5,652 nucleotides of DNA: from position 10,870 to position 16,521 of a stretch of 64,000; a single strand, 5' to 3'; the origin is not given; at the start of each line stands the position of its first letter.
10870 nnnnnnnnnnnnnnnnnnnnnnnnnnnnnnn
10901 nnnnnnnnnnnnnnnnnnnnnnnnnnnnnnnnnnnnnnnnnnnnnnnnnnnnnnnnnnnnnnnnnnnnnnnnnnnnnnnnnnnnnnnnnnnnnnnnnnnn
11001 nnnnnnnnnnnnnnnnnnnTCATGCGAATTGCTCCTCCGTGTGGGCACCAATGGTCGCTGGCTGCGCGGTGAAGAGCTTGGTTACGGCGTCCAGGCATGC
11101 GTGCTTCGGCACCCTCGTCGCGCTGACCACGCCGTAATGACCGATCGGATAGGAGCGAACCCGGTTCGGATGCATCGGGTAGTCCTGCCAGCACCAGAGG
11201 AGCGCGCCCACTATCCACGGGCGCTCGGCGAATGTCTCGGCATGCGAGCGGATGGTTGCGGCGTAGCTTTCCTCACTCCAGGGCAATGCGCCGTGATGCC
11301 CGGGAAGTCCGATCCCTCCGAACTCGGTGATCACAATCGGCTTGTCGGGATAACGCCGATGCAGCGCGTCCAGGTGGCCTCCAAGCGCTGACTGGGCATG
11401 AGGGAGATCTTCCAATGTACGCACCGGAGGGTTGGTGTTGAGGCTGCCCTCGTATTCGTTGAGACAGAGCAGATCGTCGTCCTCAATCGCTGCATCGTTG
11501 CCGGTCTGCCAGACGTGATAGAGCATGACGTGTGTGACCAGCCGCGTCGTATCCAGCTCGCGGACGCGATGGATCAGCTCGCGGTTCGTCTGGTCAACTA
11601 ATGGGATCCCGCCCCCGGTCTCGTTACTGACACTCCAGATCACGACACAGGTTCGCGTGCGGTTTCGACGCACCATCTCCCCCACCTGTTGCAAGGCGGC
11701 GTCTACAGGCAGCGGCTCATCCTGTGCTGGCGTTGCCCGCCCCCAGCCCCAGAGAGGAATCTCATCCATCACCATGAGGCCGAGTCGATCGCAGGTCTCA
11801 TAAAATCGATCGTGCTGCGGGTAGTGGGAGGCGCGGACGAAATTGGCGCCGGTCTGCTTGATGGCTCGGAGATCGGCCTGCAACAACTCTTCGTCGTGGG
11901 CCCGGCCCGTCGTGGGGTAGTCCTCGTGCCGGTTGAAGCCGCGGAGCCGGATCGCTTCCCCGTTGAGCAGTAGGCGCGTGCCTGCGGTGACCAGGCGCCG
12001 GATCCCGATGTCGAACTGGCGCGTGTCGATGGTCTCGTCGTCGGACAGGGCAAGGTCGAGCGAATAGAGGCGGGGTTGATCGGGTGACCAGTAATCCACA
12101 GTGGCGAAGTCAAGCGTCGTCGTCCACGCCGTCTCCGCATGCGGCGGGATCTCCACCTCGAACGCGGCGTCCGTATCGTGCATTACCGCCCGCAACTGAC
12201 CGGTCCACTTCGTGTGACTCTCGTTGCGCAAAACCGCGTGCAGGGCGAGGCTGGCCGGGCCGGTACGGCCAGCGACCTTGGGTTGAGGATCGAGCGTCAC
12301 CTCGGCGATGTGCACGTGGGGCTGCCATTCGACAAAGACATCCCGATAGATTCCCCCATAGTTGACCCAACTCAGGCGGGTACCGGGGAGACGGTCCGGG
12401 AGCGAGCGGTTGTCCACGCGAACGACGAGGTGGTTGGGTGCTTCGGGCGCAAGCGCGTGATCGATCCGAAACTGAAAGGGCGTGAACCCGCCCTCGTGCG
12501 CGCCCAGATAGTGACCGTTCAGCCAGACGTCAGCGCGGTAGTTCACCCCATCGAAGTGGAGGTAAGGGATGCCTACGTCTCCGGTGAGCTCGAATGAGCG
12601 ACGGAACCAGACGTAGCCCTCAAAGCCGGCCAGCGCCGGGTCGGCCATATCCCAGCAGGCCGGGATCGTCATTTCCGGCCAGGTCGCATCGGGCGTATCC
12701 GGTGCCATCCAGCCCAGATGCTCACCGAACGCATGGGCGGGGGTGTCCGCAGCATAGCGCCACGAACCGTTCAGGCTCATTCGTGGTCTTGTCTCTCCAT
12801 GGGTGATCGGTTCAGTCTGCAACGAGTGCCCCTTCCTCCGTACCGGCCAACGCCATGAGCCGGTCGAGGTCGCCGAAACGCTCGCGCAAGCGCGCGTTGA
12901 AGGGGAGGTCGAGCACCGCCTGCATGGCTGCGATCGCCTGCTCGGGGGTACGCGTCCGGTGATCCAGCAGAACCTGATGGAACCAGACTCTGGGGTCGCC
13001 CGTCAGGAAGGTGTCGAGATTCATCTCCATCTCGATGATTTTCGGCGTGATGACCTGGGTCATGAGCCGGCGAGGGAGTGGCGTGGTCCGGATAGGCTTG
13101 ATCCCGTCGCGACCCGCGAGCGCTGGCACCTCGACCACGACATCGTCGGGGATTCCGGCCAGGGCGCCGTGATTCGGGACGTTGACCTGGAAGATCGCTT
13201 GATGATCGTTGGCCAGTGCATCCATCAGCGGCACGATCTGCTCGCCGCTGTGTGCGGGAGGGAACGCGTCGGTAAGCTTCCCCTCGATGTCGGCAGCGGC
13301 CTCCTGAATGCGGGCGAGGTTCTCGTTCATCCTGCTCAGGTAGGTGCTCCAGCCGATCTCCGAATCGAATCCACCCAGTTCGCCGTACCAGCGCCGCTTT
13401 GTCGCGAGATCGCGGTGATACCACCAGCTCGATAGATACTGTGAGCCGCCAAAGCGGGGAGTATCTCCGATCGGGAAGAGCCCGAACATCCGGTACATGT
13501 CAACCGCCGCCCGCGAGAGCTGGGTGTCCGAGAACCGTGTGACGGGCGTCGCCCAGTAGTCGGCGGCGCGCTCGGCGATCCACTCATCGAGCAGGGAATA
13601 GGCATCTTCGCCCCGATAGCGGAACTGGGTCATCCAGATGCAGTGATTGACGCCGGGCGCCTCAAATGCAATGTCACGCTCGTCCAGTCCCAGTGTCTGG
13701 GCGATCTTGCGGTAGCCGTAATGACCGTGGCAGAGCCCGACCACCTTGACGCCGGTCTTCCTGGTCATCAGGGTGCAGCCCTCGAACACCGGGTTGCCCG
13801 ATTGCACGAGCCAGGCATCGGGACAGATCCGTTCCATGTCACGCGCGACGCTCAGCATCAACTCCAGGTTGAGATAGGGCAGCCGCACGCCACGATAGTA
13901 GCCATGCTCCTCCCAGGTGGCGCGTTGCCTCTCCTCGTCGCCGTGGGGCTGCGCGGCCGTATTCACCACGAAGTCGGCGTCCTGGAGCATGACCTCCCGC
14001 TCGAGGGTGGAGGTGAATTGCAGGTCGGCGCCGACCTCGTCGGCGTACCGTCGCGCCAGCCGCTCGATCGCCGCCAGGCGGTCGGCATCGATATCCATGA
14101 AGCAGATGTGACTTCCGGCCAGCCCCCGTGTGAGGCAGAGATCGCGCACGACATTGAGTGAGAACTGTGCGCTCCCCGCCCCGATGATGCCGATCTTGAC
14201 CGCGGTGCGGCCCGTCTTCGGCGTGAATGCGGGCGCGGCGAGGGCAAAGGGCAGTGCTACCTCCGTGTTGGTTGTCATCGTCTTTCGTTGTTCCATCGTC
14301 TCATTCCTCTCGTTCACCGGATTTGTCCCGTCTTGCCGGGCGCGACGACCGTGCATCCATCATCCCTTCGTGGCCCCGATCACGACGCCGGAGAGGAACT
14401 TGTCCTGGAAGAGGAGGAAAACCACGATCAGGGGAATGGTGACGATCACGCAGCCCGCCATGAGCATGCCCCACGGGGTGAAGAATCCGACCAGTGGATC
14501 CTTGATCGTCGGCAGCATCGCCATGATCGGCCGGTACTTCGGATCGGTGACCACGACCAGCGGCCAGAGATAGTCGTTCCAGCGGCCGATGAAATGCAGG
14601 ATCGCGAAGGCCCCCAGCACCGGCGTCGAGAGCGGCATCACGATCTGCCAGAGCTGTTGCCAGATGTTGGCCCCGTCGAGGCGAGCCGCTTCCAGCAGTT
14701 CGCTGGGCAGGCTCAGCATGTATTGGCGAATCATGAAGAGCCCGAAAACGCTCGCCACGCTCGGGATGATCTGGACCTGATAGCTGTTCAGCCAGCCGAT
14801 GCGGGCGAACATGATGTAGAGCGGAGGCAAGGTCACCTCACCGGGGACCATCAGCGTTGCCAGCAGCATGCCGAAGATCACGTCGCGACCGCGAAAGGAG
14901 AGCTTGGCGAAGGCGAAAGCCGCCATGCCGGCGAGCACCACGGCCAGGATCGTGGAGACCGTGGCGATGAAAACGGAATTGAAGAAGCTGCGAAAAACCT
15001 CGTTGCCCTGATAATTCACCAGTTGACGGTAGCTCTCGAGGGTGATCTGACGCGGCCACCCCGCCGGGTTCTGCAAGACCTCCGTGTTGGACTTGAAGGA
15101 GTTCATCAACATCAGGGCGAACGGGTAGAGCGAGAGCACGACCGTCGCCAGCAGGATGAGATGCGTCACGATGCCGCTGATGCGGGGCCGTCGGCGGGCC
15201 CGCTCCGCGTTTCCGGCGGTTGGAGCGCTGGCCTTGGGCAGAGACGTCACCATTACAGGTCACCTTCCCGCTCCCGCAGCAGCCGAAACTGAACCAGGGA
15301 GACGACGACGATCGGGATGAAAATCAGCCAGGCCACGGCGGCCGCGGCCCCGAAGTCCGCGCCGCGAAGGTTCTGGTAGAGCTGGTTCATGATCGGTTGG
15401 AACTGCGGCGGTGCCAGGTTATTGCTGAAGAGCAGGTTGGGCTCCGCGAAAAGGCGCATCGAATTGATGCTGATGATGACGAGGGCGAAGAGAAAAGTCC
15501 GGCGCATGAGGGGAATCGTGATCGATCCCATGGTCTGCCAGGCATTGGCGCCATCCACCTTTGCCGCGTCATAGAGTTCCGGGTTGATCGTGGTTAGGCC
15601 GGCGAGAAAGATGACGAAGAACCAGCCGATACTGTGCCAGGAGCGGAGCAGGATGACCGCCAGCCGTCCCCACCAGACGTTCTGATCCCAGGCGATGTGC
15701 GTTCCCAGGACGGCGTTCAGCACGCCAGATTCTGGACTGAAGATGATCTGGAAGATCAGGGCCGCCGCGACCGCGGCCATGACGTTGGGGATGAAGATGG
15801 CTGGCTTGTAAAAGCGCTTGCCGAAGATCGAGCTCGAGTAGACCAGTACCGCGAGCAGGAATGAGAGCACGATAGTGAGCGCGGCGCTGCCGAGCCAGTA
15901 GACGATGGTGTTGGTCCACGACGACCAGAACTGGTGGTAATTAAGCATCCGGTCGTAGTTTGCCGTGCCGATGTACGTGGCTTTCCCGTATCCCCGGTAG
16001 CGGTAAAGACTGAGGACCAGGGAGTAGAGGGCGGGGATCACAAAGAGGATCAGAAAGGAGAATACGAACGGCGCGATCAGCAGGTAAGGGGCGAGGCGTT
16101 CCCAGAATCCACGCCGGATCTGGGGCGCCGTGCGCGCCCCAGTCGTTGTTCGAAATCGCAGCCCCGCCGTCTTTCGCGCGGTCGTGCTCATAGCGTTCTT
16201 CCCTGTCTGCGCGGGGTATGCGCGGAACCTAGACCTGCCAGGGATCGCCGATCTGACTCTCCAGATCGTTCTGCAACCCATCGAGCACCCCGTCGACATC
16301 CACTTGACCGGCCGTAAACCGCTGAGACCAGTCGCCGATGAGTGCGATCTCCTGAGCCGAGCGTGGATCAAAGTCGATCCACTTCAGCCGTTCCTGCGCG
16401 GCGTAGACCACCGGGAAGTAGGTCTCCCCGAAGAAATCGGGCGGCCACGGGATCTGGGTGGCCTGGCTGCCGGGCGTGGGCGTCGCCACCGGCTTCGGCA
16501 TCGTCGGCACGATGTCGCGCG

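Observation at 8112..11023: Two adjacent glycosidase genes each broken by exactly one in-frame TGA, with operon coupling intact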

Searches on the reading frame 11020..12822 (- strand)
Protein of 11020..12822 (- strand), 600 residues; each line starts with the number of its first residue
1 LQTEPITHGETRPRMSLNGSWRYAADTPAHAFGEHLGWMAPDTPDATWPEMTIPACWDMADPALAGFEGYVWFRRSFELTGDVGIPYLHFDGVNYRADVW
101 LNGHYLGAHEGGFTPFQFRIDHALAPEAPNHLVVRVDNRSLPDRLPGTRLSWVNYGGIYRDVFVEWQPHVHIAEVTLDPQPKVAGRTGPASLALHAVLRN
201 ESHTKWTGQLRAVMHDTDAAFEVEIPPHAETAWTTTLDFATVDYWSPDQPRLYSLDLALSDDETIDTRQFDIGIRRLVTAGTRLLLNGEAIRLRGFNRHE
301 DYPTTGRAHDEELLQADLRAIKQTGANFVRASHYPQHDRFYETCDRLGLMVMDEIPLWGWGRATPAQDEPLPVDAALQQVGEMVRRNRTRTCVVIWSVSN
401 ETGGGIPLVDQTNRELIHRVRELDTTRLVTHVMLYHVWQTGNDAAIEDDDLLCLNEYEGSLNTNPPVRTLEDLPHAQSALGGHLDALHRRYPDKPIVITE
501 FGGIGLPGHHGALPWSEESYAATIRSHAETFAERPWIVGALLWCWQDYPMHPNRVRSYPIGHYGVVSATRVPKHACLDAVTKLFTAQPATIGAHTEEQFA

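Call 7: search_protein_families(library=pfam, proteins=[window:11020-12822:-])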
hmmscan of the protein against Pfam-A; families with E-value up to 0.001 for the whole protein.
window:11020-12822:- (600 aa): 5 families
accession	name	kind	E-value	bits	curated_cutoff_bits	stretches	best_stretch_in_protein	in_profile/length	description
PF02836.23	Glyco_hydro_2_C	-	5.5e-40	137.8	21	1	282-575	6-289/302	Glycosyl hydrolases family 2, TIM barrel domain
PF02837.24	Glyco_hydro_2_N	-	1.3e-12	48.4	28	1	16-164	3-165/169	Glycosyl hydrolases family 2, sugar binding domain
PF22666.2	Glyco_hydro_2_N2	-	1.4e-07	32.1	27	1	72-139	51-120/167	Glycosyl hydrolase 2 galactose-binding domain-like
PF00703.27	Glyco_hydro_2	-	7.1e-07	30.4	23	1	171-275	2-109/109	Glycosyl hydrolases family 2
PF13364.12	BetaGal_ABD2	-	2.9e-05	25.2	23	1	32-138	1-108/112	Beta-galactosidase second all-beta domain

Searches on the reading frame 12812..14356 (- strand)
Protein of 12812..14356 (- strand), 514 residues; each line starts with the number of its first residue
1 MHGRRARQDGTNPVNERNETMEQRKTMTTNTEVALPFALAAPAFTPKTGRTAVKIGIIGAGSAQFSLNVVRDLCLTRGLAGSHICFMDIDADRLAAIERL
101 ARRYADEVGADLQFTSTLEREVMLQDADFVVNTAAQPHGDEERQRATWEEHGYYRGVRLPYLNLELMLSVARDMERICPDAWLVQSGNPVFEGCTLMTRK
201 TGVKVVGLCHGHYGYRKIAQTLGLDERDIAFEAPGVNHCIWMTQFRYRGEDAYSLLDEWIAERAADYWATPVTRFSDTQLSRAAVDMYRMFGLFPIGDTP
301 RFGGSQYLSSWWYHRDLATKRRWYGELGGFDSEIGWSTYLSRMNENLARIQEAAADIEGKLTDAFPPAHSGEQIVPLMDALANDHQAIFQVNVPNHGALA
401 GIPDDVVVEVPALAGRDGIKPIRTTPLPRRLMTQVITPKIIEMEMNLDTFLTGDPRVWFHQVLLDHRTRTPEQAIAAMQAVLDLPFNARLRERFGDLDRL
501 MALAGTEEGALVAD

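Call 7: search_protein_families(library=pfam, proteins=[window:12812-14356:-])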
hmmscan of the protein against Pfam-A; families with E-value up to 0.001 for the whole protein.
window:12812-14356:- (514 aa): 2 families
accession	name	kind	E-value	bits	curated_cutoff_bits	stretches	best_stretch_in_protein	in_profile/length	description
PF02056.22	Glyco_hydro_4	-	1.4e-37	129.5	23.2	1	54-219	1-177/183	Family 4 glycosyl hydrolase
PF11975.13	Glyco_hydro_4C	-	7.1e-37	127.9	24.1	1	235-468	3-211/211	Family 4 glycosyl hydrolase C-terminal domain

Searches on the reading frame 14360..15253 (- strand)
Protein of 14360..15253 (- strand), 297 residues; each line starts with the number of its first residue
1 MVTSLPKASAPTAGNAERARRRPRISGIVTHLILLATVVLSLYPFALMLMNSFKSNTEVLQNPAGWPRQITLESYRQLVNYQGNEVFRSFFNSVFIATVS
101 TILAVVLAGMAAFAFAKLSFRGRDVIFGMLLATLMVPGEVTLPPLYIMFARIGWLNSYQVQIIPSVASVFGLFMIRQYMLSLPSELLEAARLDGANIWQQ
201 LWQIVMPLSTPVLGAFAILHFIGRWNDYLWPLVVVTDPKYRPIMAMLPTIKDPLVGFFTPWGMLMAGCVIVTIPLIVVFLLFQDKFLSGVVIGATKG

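Call 7: search_protein_families(library=pfam, proteins=[window:14360-15253:-])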
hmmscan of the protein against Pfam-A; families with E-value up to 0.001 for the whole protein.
window:14360-15253:- (297 aa): 1 family
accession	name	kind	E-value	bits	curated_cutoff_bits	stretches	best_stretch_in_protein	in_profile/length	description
PF00528.27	BPD_transp_1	-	7.6e-18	65.3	26.4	1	105-286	2-178/184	Binding-protein-dependent transport system inner membrane component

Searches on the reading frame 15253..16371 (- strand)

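Call 7: search_protein_families(library=pfam, proteins=[window:15253-16371:-])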
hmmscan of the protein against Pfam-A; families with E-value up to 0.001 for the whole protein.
window:15253-16371:- (372 aa): 1 family
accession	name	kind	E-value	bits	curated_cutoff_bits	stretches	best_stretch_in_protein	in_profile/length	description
PF00528.27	BPD_transp_1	-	1e-17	64.9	26.4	1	167-365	2-178/184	Binding-protein-dependent transport system inner membrane component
